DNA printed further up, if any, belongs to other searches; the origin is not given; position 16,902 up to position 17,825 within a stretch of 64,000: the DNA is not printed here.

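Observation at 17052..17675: BY-kinase-like protein with no P-loop sitting between the primer GT and the PCP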

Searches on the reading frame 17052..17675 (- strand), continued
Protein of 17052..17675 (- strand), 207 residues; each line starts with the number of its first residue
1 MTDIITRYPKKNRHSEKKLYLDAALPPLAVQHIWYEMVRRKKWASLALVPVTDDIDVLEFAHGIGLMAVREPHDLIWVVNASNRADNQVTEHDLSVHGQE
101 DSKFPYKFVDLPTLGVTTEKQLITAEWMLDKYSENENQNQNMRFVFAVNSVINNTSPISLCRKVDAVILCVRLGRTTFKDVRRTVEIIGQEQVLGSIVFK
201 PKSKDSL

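Call 74: find_encoding_contigs(protein=P0174, flank=10000, max_places=1)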
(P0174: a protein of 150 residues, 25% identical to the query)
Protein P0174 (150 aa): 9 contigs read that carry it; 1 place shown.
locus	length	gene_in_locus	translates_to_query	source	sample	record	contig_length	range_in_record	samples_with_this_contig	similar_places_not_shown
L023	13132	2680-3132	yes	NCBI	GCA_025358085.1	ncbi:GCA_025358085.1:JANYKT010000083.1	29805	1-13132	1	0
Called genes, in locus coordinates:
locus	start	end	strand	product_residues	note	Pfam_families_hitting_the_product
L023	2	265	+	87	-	?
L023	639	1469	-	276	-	PF05721:PhyH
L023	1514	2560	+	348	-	PF01370:Epimerase, PF04321:RmlD_sub_bind (faint)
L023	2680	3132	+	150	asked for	-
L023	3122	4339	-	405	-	PF13439:Glyco_transf_4, PF13579:Glyco_trans_4_4, PF20706:GT4-conflict, PF00534:Glycos_transf_1, PF13692:Glyco_trans_1_4, PF13524:Glyco_trans_1_2 (weak)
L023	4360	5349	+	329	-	PF00248:Aldo_ket_red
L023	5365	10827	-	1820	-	PF00668:Condensation, PF00501:AMP-binding, PF00296:Bac_luciferase, PF00501:AMP-binding, PF08241:Methyltransf_11, PF08242:Methyltransf_12, PF13649:Methyltransf_25, PF13847:Methyltransf_31, +3 more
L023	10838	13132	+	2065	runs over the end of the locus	PF00109:ketoacyl-synt, PF02801:Ketoacyl-synt_C, PF16197:KAsynt_C_assoc, PF22336:RhiE-like_linker, PF22621:CurL-like_PKS_C, PF00698:Acyl_transf_1, PF00106:adh_short, PF08659:KR, +7 more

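Call 84: search_dna_similar(query=window:17052-17675:-, collection=plasmids, mode=protein, max_evalue=0.01, max_rows=15)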
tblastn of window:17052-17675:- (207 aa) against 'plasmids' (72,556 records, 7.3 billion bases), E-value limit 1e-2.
No match.
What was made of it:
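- Tried and rejected: No match (call 84).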

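Call 89: find_encoding_contigs(protein=P0002, flank=3000, max_places=1)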
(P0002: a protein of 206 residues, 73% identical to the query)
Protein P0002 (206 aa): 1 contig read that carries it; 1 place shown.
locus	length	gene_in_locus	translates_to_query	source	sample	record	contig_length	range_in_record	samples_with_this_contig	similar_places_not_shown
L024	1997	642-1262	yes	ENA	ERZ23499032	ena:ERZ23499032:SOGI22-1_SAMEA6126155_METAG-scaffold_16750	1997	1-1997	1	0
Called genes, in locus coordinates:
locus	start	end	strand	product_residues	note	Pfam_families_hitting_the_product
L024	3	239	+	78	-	?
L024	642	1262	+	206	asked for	-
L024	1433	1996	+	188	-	?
